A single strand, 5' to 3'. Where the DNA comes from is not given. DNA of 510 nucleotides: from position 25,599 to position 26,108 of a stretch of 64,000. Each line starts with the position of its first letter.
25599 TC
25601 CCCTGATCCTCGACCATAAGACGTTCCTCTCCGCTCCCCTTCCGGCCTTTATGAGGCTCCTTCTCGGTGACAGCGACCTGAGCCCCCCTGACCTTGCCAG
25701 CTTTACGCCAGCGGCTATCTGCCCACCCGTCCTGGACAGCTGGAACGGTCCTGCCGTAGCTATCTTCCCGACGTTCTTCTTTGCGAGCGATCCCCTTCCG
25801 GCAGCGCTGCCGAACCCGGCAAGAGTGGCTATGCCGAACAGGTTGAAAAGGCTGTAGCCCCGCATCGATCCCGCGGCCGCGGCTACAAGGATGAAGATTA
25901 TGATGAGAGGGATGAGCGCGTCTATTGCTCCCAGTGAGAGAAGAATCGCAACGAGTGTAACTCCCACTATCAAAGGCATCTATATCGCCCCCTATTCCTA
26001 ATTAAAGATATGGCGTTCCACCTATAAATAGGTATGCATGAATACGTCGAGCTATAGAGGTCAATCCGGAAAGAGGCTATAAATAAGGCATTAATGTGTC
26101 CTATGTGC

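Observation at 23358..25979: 873-aa hyper-basic, largely low-complexity membrane-anchored protein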

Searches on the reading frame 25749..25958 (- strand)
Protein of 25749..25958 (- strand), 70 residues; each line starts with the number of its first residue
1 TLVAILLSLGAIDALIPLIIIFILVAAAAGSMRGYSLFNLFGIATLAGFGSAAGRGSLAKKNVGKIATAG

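Call 37: find_related_loci(query=A3, collection=genome_contigs, flank=10000)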
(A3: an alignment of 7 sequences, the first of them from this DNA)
Query A3 (70 aa) in genome_contigs; peptide patterns used: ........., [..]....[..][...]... (x = any residue, [..] = any of these).
127 stretches matched a pattern; 18 encode a relative of the query (tblastn E <= 1e-3); 18 distinct loci.
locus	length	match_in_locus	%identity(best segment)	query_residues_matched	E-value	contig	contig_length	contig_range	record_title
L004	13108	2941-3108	69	2-59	9e-21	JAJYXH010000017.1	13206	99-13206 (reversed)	MAG: Candidatus Micrarchaeota archaeon isolate FK3.bin34 NODE_9470_length_13206_cov_4.580473, whole genome shotgun seque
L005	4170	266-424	67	5-59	7e-19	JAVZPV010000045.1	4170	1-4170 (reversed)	MAG: Candidatus Micrarchaeaceae archaeon isolate DRTY-7_201709_bins_20 DRTY-7_201709_bins_20_scaffold_45, whole genome s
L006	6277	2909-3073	67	2-58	1e-18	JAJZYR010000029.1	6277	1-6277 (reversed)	MAG: Candidatus Micrarchaeota archaeon isolate TL1-5.bin55 NODE_16363_length_6277_cov_3.132683, whole genome shotgun seq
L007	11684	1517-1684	61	2-58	7e-17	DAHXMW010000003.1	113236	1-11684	MAG TPA_asm: Candidatus Micrarchaeota archaeon isolate clean1631 k141_648993, whole genome shotgun sequence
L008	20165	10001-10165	61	6-61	4e-16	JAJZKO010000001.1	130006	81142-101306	MAG: Candidatus Micrarchaeota archaeon isolate MAS1.bin30 NODE_39_length_130006_cov_95.055059, whole genome shotgun sequ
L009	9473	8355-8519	59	6-61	1e-15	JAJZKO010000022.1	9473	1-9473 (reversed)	MAG: Candidatus Micrarchaeota archaeon isolate MAS1.bin30 NODE_8314_length_9473_cov_77.088487, whole genome shotgun sequ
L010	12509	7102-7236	60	2-46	2e-13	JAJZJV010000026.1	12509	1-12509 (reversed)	MAG: Candidatus Micrarchaeota archaeon isolate LSA5.bin73 NODE_7520_length_12509_cov_4.853255, whole genome shotgun sequ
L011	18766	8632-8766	60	2-46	2e-13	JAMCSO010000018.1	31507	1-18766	MAG: Candidatus Marsarchaeota archaeon isolate FK_Sedi_A_Bin.208 NODE_2878_length_31507_cov_4.32065, whole genome shotgu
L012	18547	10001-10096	81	30-61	2e-11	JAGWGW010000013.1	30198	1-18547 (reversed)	MAG: Candidatus Micrarchaeota archaeon isolate REEA6 REEA6-150_1756, whole genome shotgun sequence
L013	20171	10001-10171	67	2-58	5e-10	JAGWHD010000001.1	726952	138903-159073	MAG: Candidatus Micrarchaeota archaeon isolate REEA68 REEA68_1_length_726952_cov_8.606876, whole genome shotgun sequence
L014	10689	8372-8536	65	2-58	7e-10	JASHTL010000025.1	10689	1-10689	MAG: Candidatus Micrarchaeota archaeon isolate JOPF152 JOPF_N071_contig_13319, whole genome shotgun sequence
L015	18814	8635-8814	60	2-60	3e-9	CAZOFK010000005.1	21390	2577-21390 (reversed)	MAG TPA_asm: Candidatus Micrarchaeota archaeon isolate SRP271791_co2_39 genome assembly, contig: NODE_544_length_21390_c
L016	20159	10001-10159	66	2-54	3e-9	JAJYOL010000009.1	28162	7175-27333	MAG: Candidatus Micrarchaeota archaeon isolate DBS2-5.bin41 NODE_1377_length_28162_cov_7.954985, whole genome shotgun se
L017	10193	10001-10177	58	2-61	3e-9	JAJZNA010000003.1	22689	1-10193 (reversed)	MAG: Candidatus Micrarchaeota archaeon isolate MAS3.bin65 NODE_4549_length_22689_cov_2.302544, whole genome shotgun sequ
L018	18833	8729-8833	66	30-60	2e-8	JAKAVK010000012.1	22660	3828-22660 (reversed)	MAG: Candidatus Micrarchaeota archaeon isolate YP3.bin93 NODE_2750_length_22660_cov_5.30387, whole genome shotgun sequen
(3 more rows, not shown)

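Call 41: find_homologous_proteins(query=A2, max_evalue=0.001)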
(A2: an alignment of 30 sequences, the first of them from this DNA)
Query A2 (30 sequences) (70 aa, profile of the alignment): 15 proteins with E <= 0.001 among 8000 candidates.
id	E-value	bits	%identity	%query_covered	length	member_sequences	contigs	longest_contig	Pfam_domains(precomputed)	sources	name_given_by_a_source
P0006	2.4e-26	109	64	47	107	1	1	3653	-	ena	-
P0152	8.5e-24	101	59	80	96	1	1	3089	-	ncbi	ncbi:MAG: hypothetical protein QXT43_03000, partial [Candidatus Micrarchaeaceae archaeon]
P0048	2.1e-23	99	60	64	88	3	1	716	-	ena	-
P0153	4.4e-23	98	53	91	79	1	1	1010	-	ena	-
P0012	6.9e-23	98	61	80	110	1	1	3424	-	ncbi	ncbi:MAG: hypothetical protein QXF85_02680, partial [Candidatus Micrarchaeaceae archaeon]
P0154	1.6e-22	97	62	87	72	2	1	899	-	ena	-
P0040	4.5e-22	95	59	83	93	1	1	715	-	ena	-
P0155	1.3e-20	90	60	89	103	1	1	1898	-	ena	-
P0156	2.8e-20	89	60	86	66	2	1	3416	-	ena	-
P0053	4.2e-20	89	52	93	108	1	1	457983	-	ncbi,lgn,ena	-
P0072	3.1e-19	86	60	67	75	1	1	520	-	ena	-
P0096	7.3e-18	82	58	83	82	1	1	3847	-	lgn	-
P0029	4.5e-17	79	66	71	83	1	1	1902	-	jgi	-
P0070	4.9e-15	73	54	69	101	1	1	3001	-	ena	-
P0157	3.3e-11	60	50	57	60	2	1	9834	-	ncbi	-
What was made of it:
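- Tried and rejected: The profile search of the N-module in the 5.8-billion-protein database returned only short fragments (call 41).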

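Call 63: search_protein_families(library=pfam, proteins=[L004:1199-2773:+, L014:6579-8216:+, L004:5847-7466:-, L013:15002-15928:+], max_evalue=1)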
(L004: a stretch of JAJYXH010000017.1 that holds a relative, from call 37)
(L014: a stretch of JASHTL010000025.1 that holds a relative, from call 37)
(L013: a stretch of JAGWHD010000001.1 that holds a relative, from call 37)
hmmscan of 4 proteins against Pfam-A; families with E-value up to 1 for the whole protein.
L004:1199-2773:+ (524 aa): 3 families
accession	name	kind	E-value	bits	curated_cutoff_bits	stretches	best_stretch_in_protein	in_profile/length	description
PF11014.13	DUF2852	-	0.078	13.5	22.5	1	318-377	39-94/116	Protein of unknown function (DUF2852)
PF16147.10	DUF4855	-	0.23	11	27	1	456-520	73-138/313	Domain of unknown function (DUF4855)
PF14276.11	DUF4363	-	0.31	11.5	27.5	0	94-129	58-94/107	Domain of unknown function (DUF4363)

L014:6579-8216:+ (545 aa): 0 families

L004:5847-7466:- (539 aa): 1 family
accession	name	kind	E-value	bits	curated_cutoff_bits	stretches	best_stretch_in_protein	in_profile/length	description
PF00171.27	Aldedh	-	1.2e-121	406.9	23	1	55-531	7-457/461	Aldehyde dehydrogenase family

L013:15002-15928:+ (308 aa): 3 families
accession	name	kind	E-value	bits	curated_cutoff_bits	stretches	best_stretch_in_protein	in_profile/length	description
PF13385.13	Laminin_G_3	-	2.1e-19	70.6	27.6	1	90-250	2-150/151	Concanavalin A-like lectin/glucanases superfamily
PF10810.13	DUF2545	-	0.026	15.1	27.8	1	26-45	1-20/80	Protein of unknown function (DUF2545)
PF03845.19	Spore_permease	-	0.073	12.3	23.4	1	27-74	141-188/321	Spore germination protein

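Call 73: search_solved_structures(query=A2, max_evalue=10, show_alignments=2)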
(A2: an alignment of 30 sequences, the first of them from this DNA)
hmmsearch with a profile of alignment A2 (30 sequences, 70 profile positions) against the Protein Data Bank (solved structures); distinct sequences matched with E-value up to 10: 6.
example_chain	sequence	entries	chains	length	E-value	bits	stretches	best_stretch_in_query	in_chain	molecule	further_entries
7wc0_H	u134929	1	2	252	0.15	14.9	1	33-55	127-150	TAU-2212 Heavy chain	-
6mi2_A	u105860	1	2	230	0.34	13.7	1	32-55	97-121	Utomilumab Fab heavy chain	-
6t3f_H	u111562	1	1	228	1.2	12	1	28-51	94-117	Fab66 heavy chain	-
7wcd_E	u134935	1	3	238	1.3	11.9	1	33-55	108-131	Heavy chain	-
7arn_H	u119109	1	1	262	1.5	11.6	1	33-62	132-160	Antibody Fab Fragment Heavy Chain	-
6a3w_A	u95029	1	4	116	1.5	11.6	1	32-50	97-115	utomilumab VH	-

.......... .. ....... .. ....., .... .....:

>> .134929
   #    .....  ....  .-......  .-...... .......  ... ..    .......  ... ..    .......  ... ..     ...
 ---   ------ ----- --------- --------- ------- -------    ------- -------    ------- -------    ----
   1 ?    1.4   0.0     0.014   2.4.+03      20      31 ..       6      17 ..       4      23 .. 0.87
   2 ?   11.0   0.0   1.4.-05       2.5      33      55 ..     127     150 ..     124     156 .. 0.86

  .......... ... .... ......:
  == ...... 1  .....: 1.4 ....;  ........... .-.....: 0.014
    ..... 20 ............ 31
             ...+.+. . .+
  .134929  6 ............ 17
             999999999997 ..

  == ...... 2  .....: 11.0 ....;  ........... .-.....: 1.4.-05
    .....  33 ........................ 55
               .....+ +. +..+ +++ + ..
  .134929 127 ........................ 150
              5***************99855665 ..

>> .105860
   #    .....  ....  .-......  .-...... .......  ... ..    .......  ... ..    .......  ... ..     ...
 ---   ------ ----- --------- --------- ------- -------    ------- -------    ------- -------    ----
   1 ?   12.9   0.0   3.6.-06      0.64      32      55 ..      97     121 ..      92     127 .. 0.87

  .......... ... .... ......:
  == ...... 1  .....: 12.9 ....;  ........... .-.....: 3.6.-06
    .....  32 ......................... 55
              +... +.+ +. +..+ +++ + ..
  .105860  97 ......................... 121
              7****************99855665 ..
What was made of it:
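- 25755..25979 (-): Conserved N-terminal membrane module (residues 1-75): TM helix with a conserved polar N/D20 and P24, an AAAG motif, an R40-G41-(Y/F)-S hinge, a short hydrophobic helix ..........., and a G-rich G(K/R)GS stretch. No solved relative was found (call 73).
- On Any protein with a solved structure: The N-module profile gave only chance antibody hits with E>0.1 (call 73).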

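Call 74: find_related_loci(query=A3, collection=viral_contigs, flank=10000)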
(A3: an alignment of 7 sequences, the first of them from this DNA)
Query A3 (70 aa) in viral_contigs; peptide patterns used: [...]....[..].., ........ (x = any residue, [..] = any of these).
63 stretches matched a pattern, but none encodes a relative of the query by tblastn (E <= 1e-3).
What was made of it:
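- Tried and rejected: Family members on IMG/VR viral contigs, tested as a check on a virus or plasmid origin (call 74).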

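Call 93: find_related_loci(query=A3, collection=metagenome_contigs, flank=10000)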
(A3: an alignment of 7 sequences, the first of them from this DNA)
Query A3 (70 aa) in metagenome_contigs; peptide patterns used: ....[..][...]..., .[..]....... (x = any residue, [..] = any of these).
600 stretches matched a pattern (row limit reached: there are more); 2 encode a relative of the query (tblastn E <= 1e-3); 2 distinct loci.
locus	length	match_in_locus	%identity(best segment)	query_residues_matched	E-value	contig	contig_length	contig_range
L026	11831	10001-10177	58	2-61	5e-9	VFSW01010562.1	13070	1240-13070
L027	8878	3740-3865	64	5-46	3e-8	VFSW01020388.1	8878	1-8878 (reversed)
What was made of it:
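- Tried and rejected: The metagenome scan added only two loci (call 93).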
